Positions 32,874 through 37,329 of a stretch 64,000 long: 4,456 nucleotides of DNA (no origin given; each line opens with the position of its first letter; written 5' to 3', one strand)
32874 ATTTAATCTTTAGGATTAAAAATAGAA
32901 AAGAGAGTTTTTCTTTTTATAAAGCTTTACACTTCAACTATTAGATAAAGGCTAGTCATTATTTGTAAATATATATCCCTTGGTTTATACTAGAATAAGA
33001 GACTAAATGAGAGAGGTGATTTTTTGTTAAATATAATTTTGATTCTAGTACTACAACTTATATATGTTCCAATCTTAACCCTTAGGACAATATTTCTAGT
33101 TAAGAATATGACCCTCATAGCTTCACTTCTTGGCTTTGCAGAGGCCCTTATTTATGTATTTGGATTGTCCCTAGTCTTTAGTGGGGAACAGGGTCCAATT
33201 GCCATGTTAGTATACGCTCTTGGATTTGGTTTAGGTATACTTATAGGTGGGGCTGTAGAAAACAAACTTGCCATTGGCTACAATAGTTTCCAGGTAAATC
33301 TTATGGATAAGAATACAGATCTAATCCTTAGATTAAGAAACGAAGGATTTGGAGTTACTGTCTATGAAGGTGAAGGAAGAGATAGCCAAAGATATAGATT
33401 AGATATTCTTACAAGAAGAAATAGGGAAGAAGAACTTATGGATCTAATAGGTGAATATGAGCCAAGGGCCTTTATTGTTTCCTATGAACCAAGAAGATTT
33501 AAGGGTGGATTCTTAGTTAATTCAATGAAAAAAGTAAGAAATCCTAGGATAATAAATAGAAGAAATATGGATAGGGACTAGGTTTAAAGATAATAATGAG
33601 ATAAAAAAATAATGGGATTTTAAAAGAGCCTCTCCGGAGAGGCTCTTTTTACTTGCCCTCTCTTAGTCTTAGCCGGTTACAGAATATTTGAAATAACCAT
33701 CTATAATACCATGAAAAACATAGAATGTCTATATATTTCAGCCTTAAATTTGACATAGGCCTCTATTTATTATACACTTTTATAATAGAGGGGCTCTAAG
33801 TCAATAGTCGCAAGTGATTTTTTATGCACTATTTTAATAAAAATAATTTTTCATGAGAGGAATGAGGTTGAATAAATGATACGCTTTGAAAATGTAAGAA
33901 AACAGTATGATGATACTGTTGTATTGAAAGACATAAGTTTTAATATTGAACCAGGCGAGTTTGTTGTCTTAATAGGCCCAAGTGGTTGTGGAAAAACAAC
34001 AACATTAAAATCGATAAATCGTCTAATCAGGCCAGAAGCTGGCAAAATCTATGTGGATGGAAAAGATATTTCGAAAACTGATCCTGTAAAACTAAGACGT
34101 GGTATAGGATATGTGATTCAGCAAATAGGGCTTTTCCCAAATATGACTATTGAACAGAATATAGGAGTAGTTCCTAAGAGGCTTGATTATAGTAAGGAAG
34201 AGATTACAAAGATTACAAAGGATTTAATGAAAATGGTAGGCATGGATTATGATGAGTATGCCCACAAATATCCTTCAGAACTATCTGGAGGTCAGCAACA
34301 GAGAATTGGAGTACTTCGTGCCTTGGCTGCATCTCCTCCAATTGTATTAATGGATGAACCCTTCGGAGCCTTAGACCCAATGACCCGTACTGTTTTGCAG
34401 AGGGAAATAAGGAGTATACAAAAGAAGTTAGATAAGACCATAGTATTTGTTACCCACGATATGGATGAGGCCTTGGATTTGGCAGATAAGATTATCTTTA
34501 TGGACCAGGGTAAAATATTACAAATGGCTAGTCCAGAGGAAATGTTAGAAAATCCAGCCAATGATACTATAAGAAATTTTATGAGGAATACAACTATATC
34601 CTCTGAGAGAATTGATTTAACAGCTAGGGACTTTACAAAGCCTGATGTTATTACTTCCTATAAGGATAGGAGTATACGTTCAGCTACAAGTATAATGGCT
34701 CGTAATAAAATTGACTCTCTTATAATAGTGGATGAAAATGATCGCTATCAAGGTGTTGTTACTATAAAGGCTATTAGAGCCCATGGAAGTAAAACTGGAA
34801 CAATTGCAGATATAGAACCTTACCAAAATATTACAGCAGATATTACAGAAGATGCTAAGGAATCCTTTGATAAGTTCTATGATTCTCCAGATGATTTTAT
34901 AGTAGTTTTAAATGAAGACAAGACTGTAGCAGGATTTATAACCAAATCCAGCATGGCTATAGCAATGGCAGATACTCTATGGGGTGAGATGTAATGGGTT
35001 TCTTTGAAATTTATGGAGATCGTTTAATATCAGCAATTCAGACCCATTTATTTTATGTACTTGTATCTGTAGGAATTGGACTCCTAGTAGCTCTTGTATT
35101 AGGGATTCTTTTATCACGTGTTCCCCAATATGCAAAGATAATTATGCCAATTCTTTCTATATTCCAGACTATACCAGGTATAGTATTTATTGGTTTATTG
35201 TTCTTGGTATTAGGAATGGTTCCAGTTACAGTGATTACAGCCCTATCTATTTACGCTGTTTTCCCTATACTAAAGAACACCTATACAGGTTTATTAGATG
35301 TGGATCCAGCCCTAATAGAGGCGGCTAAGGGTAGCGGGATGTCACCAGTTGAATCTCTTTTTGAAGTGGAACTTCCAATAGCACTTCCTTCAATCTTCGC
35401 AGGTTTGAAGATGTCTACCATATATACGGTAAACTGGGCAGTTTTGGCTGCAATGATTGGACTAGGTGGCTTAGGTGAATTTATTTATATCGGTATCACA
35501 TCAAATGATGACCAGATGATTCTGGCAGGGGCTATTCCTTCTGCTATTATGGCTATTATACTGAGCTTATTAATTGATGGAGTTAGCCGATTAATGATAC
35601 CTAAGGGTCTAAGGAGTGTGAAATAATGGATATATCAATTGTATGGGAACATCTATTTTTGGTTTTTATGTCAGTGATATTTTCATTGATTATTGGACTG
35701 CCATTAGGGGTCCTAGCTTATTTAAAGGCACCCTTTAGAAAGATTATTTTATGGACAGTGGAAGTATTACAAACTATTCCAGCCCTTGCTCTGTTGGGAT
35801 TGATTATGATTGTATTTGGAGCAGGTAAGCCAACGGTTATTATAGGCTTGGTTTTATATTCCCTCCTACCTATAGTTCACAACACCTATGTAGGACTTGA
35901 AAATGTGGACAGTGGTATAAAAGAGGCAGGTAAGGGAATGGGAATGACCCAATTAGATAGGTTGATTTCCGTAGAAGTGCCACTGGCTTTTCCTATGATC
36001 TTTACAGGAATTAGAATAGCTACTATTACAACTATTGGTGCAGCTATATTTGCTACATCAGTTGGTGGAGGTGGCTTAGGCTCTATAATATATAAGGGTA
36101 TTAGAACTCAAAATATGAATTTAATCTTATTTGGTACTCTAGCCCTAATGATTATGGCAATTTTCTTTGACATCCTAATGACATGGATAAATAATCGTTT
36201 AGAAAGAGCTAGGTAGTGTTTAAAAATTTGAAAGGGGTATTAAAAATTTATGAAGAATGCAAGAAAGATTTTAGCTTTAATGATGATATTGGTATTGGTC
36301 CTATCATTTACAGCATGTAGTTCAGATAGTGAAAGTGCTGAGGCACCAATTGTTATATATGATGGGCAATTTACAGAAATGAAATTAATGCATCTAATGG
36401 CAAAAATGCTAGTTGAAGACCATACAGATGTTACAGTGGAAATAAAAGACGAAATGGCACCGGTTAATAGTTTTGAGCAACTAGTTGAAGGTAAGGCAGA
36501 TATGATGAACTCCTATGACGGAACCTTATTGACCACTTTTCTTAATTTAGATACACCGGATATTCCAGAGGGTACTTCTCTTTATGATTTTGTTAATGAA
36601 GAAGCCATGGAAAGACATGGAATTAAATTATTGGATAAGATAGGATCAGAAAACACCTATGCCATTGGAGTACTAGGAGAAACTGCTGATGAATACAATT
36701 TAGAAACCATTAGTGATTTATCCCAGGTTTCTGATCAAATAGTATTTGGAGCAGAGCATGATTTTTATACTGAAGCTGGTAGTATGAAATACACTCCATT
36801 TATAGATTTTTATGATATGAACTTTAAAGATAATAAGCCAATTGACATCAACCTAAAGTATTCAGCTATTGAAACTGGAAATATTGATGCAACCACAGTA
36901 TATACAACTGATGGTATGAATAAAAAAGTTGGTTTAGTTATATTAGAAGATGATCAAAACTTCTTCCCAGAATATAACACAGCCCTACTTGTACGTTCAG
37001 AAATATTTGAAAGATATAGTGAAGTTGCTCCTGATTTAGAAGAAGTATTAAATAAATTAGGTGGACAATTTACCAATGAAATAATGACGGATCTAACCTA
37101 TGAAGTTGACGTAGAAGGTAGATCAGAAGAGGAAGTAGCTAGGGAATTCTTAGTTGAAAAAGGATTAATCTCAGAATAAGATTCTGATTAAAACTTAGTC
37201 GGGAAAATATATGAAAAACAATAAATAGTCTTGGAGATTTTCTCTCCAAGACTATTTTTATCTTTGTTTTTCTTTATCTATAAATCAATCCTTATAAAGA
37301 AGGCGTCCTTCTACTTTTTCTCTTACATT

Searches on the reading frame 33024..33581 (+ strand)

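Call 13: search_protein_families(library=pfam, proteins=[window:33024-33581:+], max_evalue=0.001)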
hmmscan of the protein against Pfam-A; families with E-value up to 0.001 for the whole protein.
window:33024-33581:+ (185 aa): 2 families
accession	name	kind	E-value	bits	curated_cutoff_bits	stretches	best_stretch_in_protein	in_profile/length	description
PF18955.5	DUF5698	-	1.5e-19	70.6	27.5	1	19-75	1-57/58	Domain of unknown function (DUF5698)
PF10035.14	DUF2179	-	3.2e-08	33.7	22.8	1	109-161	1-55/55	Uncharacterized protein conserved in bacteria (DUF2179)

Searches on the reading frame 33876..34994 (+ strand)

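Call 13: search_protein_families(library=pfam, proteins=[window:33876-34994:+], max_evalue=0.001)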
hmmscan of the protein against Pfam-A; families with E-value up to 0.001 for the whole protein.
window:33876-34994:+ (372 aa): 7 families
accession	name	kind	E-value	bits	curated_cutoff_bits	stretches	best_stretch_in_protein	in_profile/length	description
PF00005.33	ABC_tran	-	1e-36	127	25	1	17-163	1-136/137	ABC transporter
PF00571.33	CBS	-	7.4e-11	42.6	24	1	251-301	2-52/57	CBS domain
PF13304.12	AAA_21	-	5.9e-09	36.9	27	0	100-197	186-300/304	AAA domain, putative AbiEii toxin, Type IV TA system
PF02463.25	SMC_N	-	7.3e-05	22.7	40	0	95-211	135-216/220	RecF/RecN/SMC N terminal domain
PF13401.12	AAA_22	-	0.00018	22.2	27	0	28-63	6-44/130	AAA domain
PF13521.12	AAA_28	-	0.00059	20.5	27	0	30-69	2-45/164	AAA domain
PF01637.24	ATPase_2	-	0.00083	19.7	33.2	0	25-74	18-68/225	ATPase domain predominantly from Archaea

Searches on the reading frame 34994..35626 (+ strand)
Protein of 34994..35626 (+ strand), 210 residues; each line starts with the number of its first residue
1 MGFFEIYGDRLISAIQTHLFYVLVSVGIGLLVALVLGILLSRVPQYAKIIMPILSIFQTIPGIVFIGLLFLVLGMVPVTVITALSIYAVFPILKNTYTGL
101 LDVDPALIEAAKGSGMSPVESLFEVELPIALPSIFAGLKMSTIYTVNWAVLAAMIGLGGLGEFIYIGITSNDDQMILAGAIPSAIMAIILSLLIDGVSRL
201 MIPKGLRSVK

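Call 13: search_protein_families(library=pfam, proteins=[window:34994-35626:+], max_evalue=0.001)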
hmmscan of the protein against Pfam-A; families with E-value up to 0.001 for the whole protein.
window:34994-35626:+ (210 aa): 1 family
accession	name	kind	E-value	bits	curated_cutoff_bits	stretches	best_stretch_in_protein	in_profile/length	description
PF00528.27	BPD_transp_1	-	3.3e-23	82.8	26.4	1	33-203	5-180/184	Binding-protein-dependent transport system inner membrane component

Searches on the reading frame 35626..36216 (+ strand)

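Call 13: search_protein_families(library=pfam, proteins=[window:35626-36216:+], max_evalue=0.001)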
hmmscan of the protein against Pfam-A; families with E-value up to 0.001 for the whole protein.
window:35626-36216:+ (196 aa): 1 family
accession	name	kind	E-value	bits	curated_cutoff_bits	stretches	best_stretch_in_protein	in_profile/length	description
PF00528.27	BPD_transp_1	-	4.6e-26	92.1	26.4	1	24-193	1-183/184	Binding-protein-dependent transport system inner membrane component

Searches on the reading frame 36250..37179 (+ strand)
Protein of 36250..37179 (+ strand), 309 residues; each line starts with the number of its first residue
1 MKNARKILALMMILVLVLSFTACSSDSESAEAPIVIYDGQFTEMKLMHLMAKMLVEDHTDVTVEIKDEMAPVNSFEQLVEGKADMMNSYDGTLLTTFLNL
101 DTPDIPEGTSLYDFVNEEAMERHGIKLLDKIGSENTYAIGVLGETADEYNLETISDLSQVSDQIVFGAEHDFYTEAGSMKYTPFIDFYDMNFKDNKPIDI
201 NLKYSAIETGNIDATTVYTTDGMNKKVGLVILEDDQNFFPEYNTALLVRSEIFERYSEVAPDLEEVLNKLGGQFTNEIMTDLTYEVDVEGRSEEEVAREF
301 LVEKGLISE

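Call 12: search_protein_families(library=pfam, proteins=[window:36250-37179:+], max_evalue=0.001)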
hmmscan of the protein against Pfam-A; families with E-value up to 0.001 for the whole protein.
window:36250-37179:+ (309 aa): 1 family
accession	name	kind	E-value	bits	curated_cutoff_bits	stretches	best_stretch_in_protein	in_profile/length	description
PF04069.17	OpuAC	-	1.9e-42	146.1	21.2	1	33-301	2-255/257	Substrate binding domain of ABC-type glycine betaine transport system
